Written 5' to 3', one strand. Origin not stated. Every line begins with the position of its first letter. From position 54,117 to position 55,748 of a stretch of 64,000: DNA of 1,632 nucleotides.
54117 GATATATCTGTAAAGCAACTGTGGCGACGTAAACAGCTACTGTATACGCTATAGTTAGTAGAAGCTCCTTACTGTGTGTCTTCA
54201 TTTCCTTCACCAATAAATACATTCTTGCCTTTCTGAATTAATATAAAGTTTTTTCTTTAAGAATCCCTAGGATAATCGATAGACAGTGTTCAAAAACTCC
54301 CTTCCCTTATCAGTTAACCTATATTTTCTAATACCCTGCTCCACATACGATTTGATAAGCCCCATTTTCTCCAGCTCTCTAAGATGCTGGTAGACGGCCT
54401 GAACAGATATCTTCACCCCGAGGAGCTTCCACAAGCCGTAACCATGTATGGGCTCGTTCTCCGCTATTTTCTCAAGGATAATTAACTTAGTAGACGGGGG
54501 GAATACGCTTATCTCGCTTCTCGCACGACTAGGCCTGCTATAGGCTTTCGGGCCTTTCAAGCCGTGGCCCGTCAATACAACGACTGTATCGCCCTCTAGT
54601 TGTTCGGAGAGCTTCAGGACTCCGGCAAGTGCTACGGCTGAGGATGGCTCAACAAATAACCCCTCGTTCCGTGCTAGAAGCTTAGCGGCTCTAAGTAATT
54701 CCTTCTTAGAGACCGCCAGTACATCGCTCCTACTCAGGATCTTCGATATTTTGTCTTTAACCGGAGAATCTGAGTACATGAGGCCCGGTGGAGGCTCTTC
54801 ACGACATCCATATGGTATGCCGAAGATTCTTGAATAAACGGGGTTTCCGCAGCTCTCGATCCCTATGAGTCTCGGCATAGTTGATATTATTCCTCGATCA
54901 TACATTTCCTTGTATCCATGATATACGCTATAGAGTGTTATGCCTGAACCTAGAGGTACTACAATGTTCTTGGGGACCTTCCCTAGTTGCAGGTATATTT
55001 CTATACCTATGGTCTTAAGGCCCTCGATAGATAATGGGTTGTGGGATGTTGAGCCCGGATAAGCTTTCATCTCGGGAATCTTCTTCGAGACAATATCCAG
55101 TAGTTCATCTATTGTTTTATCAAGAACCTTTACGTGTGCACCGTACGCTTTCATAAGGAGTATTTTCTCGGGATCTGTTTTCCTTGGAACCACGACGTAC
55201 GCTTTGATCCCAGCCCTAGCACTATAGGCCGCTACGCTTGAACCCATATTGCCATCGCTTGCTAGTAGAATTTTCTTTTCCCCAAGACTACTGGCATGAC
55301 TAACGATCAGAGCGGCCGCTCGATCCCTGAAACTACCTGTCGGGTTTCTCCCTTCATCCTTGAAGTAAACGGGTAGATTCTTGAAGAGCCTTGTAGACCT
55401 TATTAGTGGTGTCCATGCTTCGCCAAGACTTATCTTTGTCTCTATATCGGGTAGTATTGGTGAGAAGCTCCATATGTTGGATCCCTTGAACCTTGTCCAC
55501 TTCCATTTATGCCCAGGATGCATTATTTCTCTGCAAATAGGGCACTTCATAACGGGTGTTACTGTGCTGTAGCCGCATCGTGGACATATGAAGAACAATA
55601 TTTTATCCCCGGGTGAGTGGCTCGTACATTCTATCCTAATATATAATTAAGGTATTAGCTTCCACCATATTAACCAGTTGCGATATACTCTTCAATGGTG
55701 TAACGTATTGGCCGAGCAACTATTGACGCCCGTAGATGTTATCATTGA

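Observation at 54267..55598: Threonine-synthase-like protein with Lys-to-Arg at the PLP Schiff-base position, fused to a zinc ribbon and a PadR-like wHTH: a possible ligand-sensing regulator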

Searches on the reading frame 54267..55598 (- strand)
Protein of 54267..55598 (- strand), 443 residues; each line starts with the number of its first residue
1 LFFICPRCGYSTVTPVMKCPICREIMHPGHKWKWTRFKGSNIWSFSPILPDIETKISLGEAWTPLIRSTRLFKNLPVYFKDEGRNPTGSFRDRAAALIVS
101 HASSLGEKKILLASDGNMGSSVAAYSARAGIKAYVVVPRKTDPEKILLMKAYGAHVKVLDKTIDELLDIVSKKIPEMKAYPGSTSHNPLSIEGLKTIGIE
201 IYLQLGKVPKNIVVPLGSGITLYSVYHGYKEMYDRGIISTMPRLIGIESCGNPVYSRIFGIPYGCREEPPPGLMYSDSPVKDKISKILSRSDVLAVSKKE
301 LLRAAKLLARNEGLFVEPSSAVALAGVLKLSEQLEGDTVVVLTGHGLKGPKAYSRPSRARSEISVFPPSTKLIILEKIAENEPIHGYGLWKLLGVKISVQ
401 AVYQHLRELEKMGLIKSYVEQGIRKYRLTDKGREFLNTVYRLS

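Call 3: search_protein_families(library=pfam, proteins=[window:54267-55598:-], max_evalue=1)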
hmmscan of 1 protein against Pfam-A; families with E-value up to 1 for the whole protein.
window:54267-55598:- (443 aa): 17 families
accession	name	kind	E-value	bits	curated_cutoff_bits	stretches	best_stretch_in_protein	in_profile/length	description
PF00291.31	PALP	-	1.2e-71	241.9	35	1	56-343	1-294/295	Pyridoxal-phosphate dependent enzyme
PF03551.20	PadR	-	3.1e-07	30.7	27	1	375-436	2-73/75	Transcriptional regulator PadR-like family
PF22194.2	F-93_WHD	-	0.00016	22.1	28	1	373-432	1-62/62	F-93, winged-helix domain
PF14947.12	HTH_45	-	0.00037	20.9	25.5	1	395-442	29-72/77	Winged helix-turn-helix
PF01022.26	HTH_5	-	0.0024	18.2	22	1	395-417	25-47/47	Bacterial regulatory protein, arsR family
PF13412.12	HTH_24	-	0.0026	17.7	21.9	1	395-416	27-48/48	Winged helix-turn-helix DNA-binding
PF08461.16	HTH_12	-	0.0053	17.1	21.4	1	394-436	27-66/66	Ribonuclease R winged-helix domain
PF01638.23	HxlR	-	0.007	16.6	20.8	1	396-440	30-77/91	HxlR-like helix-turn-helix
PF12840.13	HTH_20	-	0.017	15.5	27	1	396-417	29-50/51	Helix-turn-helix domain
PF14277.12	DUF4364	-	0.017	15.3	26.9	1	402-439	36-73/162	Domain of unknown function (DUF4364)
PF01475.25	FUR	-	0.042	14.4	23.1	1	395-430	39-75/121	Ferric uptake regulator family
PF08279.18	HTH_11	-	0.058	13.7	25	1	374-415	5-46/55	HTH domain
PF07381.18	EarA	-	0.081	13.2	22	1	403-438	53-89/90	EarA-like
PF10007.15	DUF2250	-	0.086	13.4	24.4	1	374-425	13-62/93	Uncharacterized protein conserved in archaea (DUF2250)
PF01047.28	MarR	-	0.11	12.9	24.6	1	370-417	4-49/59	MarR family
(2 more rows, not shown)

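Call 4: search_protein_families(library=ncbifam, proteins=[window:54267-55598:-], max_evalue=1)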
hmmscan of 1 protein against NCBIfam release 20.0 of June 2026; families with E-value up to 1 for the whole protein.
window:54267-55598:- (443 aa): 54 families (the best 25 are shown)
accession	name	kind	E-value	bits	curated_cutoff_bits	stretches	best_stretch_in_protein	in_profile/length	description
NF004170.0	PRK05638.1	equivalog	1.5e-130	435.7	421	1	5-438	4-440/442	threonine synthase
NF006050.0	PRK08197.1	equivalog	4.3e-54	183.8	303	2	39-250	55-273/406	threonine synthase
NF005035.0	PRK06450.1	equivalog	4.8e-54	183.4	301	1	4-348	5-336/338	threonine synthase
NF004996.0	PRK06381.1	equivalog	2.3e-46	158.3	266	2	63-254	16-213/319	threonine synthase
NF006205.0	PRK08329.1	equivalog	7.5e-38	130.4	358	1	64-346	66-343/347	threonine synthase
TIGR00260.1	thrC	equivalog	1.5e-36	126.2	167.1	2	42-257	1-227/340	threonine synthase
NF005292.0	PRK06815.1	equivalog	1e-21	77.3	371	2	62-222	21-183/320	threonine/serine dehydratase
TIGR01127.1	ilvA_1Cterm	equivalog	1.6e-20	73.5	378.75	2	63-250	1-184/380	threonine ammonia-lyase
NF005680.0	PRK07476.1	equivalog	2.8e-19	69.2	413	2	61-219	22-182/326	hydroxyectoine utilization dehydratase EutB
NF008735.0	PRK11761.1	equivalog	4.6e-19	68.8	413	2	63-173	13-131/296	cysteine synthase CysM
TIGR01136.1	cysKM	subfamily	5e-19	68.8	344.15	1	63-342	8-285/299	cysteine synthase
TIGR03945.1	PLP_SbnA_fam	equivalog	8e-19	67.8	349.95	1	63-342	8-285/304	2,3-diaminopropionate biosynthesis protein SbnA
NF006094.0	PRK08246.1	subfamily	3.1e-18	66.2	331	2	63-219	24-179/310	serine/threonine dehydratase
TIGR01139.1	cysK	equivalog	5.3e-18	65.3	350.95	1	63-342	8-283/298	cysteine synthase A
NF040741.1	ornith_OrtB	equivalog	6e-18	64.5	550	1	76-342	83-362/464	2-amino-4-oxopentanoate thiolase subunit OrtB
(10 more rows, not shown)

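Call 5: search_solved_structures(query=window:54267-55598:-, max_evalue=0.01, show_alignments=3)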
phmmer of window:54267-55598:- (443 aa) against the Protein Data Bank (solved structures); distinct sequences matched with E-value up to 0.01: 171 (the best 60 are shown).
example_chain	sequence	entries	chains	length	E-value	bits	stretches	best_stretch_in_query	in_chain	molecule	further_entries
2d1f_A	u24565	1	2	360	1.2e-45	159.1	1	51-367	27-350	Threonine synthase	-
2zsj_A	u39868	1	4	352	1.3e-44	155.7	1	55-353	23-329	Threonine synthase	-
6cgq_A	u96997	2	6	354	1.5e-41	145.6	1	45-352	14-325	Threonine synthase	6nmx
1uim_A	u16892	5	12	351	5.3e-41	143.8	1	55-356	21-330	Threonine Synthase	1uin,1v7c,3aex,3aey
1e5x_A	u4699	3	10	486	1.4e-22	83.1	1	37-350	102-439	THREONINE SYNTHASE | THREONINE SYNTHASE 1, CHLOROPLASTIC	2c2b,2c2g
1ve5_A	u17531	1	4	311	1.5e-14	56.6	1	63-344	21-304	Threonine deaminase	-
3l6b_A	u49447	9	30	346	1e-12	50.6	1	63-329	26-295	Serine racemase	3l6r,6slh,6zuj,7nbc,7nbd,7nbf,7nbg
6zsp_AAA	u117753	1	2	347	1e-12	50.6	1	63-329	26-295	Serine racemase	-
5x2l_A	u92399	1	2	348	1e-12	50.6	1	63-329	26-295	Serine racemase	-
3hmk_A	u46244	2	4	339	4.5e-12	48.5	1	63-221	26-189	Serine racemase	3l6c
1o58_A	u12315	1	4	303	5.2e-12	48.3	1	63-342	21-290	O-acetylserine sulfhydrylase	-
5xoq_A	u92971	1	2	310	1.2e-11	47.1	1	59-341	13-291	Cysteine synthase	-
5xa2_A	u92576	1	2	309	1.2e-11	47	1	62-341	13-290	Cysteine synthase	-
3fca_A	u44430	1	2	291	1.7e-11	46.6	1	63-342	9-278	Cysteine synthase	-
1pwe_A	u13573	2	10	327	1.8e-11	46.5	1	63-237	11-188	L-serine dehydratase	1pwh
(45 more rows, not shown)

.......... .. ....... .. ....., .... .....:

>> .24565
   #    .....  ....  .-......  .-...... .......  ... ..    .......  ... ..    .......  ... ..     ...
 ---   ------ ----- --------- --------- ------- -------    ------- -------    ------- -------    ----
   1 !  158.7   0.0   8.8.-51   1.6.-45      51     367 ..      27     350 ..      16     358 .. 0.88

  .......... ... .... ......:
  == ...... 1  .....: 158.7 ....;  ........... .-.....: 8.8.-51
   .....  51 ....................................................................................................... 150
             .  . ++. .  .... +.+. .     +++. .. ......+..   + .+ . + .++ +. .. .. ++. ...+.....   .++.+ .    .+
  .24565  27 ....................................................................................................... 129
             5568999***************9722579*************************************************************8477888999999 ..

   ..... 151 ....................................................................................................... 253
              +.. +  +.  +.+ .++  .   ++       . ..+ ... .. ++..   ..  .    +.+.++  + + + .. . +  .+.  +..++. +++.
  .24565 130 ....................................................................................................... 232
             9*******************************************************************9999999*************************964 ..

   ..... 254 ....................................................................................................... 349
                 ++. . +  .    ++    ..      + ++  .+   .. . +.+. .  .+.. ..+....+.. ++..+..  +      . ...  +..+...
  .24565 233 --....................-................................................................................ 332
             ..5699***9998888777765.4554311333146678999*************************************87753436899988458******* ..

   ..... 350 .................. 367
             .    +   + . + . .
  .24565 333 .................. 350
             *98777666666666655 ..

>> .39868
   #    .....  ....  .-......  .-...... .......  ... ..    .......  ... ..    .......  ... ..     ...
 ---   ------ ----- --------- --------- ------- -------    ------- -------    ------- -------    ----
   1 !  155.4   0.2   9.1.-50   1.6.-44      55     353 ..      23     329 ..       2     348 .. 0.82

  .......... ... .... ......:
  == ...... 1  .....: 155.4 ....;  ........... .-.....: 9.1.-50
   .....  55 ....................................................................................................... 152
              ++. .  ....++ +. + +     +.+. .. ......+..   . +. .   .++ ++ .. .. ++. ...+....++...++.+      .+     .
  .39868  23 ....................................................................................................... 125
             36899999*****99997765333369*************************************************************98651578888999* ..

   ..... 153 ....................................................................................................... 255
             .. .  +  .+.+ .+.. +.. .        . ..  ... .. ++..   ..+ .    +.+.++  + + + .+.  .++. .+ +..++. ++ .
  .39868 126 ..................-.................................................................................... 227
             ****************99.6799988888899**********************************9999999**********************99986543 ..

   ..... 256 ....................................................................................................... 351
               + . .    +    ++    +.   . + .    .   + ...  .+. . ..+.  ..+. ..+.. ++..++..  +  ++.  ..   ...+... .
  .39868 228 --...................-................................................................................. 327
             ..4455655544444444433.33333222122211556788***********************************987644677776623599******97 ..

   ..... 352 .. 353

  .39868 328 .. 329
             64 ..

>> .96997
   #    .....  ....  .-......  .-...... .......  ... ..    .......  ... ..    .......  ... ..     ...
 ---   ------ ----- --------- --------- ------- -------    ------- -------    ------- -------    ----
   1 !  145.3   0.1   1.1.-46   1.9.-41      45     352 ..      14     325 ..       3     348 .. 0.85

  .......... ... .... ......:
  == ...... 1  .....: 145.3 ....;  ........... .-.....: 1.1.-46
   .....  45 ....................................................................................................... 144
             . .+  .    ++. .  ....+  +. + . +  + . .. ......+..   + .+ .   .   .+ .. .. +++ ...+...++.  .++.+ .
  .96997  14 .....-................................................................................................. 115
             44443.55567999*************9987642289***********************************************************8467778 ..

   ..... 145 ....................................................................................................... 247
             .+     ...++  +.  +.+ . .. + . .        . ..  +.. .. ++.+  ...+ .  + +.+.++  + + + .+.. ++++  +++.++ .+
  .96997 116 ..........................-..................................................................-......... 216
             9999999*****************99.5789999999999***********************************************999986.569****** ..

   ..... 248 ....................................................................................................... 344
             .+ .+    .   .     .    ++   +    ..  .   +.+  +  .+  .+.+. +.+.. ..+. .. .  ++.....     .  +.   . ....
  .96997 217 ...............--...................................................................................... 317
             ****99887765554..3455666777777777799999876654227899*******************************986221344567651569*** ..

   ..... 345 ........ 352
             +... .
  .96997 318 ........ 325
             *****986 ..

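Call 6: find_homologous_proteins(query=window:54267-55598:-, max_evalue=1e-10)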
Query window:54267-55598:- (443 aa): 1942 proteins with E <= 1e-10 among 8000 candidates; the best 120 are listed.
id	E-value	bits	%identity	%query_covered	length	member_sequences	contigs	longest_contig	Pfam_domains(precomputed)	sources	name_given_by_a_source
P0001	9.1e-276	932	93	100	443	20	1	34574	PF03551.21,PF00291.32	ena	-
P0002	6.3e-264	893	87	100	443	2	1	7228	PF03551.21,PF00291.32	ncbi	-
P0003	7.0e-262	887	86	100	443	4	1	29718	PF03551.21,PF00291.32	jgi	-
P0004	1.3e-151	523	55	100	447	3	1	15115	PF00291.32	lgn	-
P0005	6.0e-150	518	55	99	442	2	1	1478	PF03551.21,PF00291.32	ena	-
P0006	7.9e-150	517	55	99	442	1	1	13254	PF03551.21,PF00291.32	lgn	-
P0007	2.3e-144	499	56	94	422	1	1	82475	PF22194.3,PF00291.32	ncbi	-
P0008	4.5e-142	492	53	98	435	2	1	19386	PF13412.13,PF22194.3,PF03551.21,PF00291.32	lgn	-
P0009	9.4e-142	491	53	97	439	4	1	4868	PF00291.32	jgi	-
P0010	1.6e-140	487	54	98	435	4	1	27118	PF00291.32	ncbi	-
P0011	1.2e-137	477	52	98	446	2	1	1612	PF00291.32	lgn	-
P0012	7.0e-137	475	52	99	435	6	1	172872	PF13412.13,PF22194.3,PF00291.32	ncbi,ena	-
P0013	1.7e-136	473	53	99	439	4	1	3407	PF00291.32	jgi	-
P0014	5.9e-135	468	53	95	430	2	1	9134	PF00291.32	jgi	-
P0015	6.6e-135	468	52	95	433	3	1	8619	PF22194.3,PF00291.32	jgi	-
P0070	1.3e-73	266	37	98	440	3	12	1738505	PF03551.21,PF01022.27,PF00291.32,PF14947.13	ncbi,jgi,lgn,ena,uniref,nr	ncbi:threonine synthase [Pyrococcus horikoshii]|uniref:Threonine synthase n=2 Tax=Pyrococcus horikos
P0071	5.7e-72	261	38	97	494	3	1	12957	PF03551.21,PF00291.32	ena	-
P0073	1.3e-71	260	37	100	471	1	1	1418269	PF03551.21,PF00291.32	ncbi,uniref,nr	ncbi:MAG: threonine synthase [Candidatus Odinarchaeum yellowstonii]|uniref:Threonine synthase n=1 Ta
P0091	4.5e-68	248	36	98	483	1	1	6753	PF00291.32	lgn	-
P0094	6.1e-68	247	38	99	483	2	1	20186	PF03551.21,PF00291.32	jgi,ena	-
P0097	1.0e-67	247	40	90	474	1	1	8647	PF03551.21,PF00291.32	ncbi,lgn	ncbi:MAG: pyridoxal-phosphate dependent enzyme [Promethearchaeota archaeon]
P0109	1.9e-66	243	39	90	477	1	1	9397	PF03551.21,PF00291.32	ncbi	ncbi:MAG: pyridoxal-phosphate dependent enzyme [Candidatus Hodarchaeota archaeon]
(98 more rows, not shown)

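Call 12: find_related_loci(query=A1, collection=genome_contigs, flank=8000)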
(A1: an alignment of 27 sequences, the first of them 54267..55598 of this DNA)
Query A1 (443 aa) in genome_contigs; peptide patterns used: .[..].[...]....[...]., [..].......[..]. (x = any residue, [..] = any of these).
599 stretches matched a pattern (row limit reached: there are more); 593 encode a relative of the query (tblastn E <= 1e-3); the best 80 are kept; 80 distinct loci.
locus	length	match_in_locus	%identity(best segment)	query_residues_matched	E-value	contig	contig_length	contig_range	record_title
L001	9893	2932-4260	92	1-443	0e+0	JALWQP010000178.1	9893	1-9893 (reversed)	MAG: Desulfurococcales archaeon isolate M2_metabat1_scaf2bin.071 M2_NODE_9926_length_9893_cov_2.528261, whole genome sho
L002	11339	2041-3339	53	5-441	2e-140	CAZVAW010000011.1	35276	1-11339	MAG TPA_asm: uncultured Desulfurococcaceae archaeon isolate SRP141559_co1_79 genome assembly, contig: NODE_419_length_35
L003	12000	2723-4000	53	5-431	6e-140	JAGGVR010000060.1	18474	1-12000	MAG: Staphylothermus sp. isolate AUK105 PB_MBMC_059_c_000000000003, whole genome shotgun sequence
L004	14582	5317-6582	52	5-428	3e-127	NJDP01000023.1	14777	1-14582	MAG: Desulfurococcales archaeon ex4484_58 ex4484_58_scaffold_1659_length_14777__count_1903, whole genome shotgun sequenc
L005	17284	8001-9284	50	5-431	3e-126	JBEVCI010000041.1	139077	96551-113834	MAG: Thermoprotei archaeon isolate 2_1_SS_W3_F1_Bin002_Water NODE_3_length_139077_cov_17.795608, whole genome shotgun se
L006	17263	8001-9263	50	5-426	6e-125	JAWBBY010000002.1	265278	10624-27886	MAG: Desulfurococcaceae archaeon isolate GMQP_201705_bins_42 GMQP_201705_bins_42_scaffold_2, whole genome shotgun sequen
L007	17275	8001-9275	47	1-426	2e-117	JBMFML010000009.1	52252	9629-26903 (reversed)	MAG: Desulfurococcaceae archaeon isolate KM4337-20 NODE_9_length_52252_cov_4.580834, whole genome shotgun sequence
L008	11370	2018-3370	44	5-442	2e-114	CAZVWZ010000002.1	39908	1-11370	MAG TPA_asm: uncultured Desulfurococcaceae archaeon isolate binchicken_co6_445 genome assembly, contig: NODE_646_length_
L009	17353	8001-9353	44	5-442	2e-113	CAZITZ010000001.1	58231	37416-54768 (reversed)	MAG TPA_asm: uncultured Desulfurococcaceae archaeon isolate binchicken_co256_262 genome assembly, contig: NODE_547_lengt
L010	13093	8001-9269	45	1-426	1e-112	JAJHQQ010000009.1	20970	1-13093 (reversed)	MAG: Desulfurococcaceae archaeon isolate Bin S25 scaffold_498_c1, whole genome shotgun sequence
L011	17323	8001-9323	45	5-432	1e-112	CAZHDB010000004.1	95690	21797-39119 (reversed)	MAG TPA_asm: uncultured Desulfurococcaceae archaeon isolate binchicken_co184_125 genome assembly, contig: NODE_168_lengt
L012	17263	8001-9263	45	5-426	2e-112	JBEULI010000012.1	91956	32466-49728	MAG: Desulfurococcaceae archaeon isolate KC_011 contig12, whole genome shotgun sequence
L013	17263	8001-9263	46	5-426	2e-108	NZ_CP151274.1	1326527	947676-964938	Thermogladius sp. KZ2Tp1 chromosome, complete genome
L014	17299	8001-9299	48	4-436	9e-108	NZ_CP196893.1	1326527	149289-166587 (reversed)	Thermogladius sp. 4427co chromosome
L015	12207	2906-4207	52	1-437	3e-140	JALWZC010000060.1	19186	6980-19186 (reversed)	MAG: Desulfurococcales archaeon isolate T2_metabat1_scaf2bin.072 T2_NODE_2564_length_19186_cov_1.633559, whole genome sh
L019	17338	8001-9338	38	1-442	3e-91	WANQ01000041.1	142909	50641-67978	MAG: Pyrodictiaceae archaeon isolate S141_63_esom k151_78767, whole genome shotgun sequence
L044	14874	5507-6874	37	2-439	3e-76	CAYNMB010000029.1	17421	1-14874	MAG TPA_asm: uncultured Candidatus Bathyarchaeia archaeon isolate binchicken_co184_344 genome assembly, contig: NODE_567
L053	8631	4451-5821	36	2-439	2e-74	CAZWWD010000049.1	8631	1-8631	MAG TPA_asm: uncultured Candidatus Bathyarchaeia archaeon isolate binchicken_co184_346 genome assembly, contig: NODE_167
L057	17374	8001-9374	35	5-442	3e-73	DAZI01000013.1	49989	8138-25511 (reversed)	MAG TPA_asm: Candidatus Bathyarchaeota archaeon UBA233 UBA233_contig_436, whole genome shotgun sequence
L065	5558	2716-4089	37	5-442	2e-72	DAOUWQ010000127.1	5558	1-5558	MAG TPA_asm: Candidatus Heimdallarchaeota archaeon isolate CSMAG_879 CSMAG_879_k127_1150549_length_5558_cov_8.9972, whol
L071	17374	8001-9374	33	5-442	5e-72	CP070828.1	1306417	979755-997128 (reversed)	MAG: Candidatus Bathyarchaeota archaeon isolate bin1093 chromosome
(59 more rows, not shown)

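Call 23: find_encoding_contigs(protein=P0070, flank=6000, max_places=2)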
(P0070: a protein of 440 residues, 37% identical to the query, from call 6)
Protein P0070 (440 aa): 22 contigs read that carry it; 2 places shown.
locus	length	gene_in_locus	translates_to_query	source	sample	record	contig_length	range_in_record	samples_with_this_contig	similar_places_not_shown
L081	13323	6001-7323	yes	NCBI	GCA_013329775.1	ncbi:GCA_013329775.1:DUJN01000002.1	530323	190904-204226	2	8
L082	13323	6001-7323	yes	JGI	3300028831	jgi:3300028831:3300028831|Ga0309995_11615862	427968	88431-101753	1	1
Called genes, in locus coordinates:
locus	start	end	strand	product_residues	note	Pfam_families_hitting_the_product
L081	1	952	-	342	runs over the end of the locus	PF01916:DS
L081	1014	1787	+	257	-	PF00254:FKBP_C, PF22199:FKBP26_IF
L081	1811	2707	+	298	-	-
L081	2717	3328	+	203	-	PF04013:Methyltrn_RNA_2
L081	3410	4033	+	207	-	PF00227:Proteasome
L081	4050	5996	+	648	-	PF17214:KH_TffA, PF00753:Lactamase_B (weak), PF16661:Lactamase_B_6, PF10996:Beta-Casp, PF07521:RMMBL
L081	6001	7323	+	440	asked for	PF00291:PALP, PF03551:PadR (faint), PF14947:HTH_45 (faint), PF01022:HTH_5 (faint)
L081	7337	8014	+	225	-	PF00696:AA_kinase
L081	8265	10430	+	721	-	-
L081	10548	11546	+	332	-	PF19300:BPD_transp_1_N, PF00528:BPD_transp_1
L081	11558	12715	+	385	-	PF12911:OppC_N, PF00528:BPD_transp_1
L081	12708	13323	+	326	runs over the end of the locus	PF00005:ABC_tran, PF13304:AAA_21 (weak), PF08352:oligo_HPY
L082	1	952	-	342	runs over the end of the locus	PF01916:DS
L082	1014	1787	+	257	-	PF00254:FKBP_C, PF22199:FKBP26_IF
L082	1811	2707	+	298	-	-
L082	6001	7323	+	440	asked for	PF00291:PALP, PF03551:PadR (faint), PF14947:HTH_45 (faint), PF01022:HTH_5 (faint)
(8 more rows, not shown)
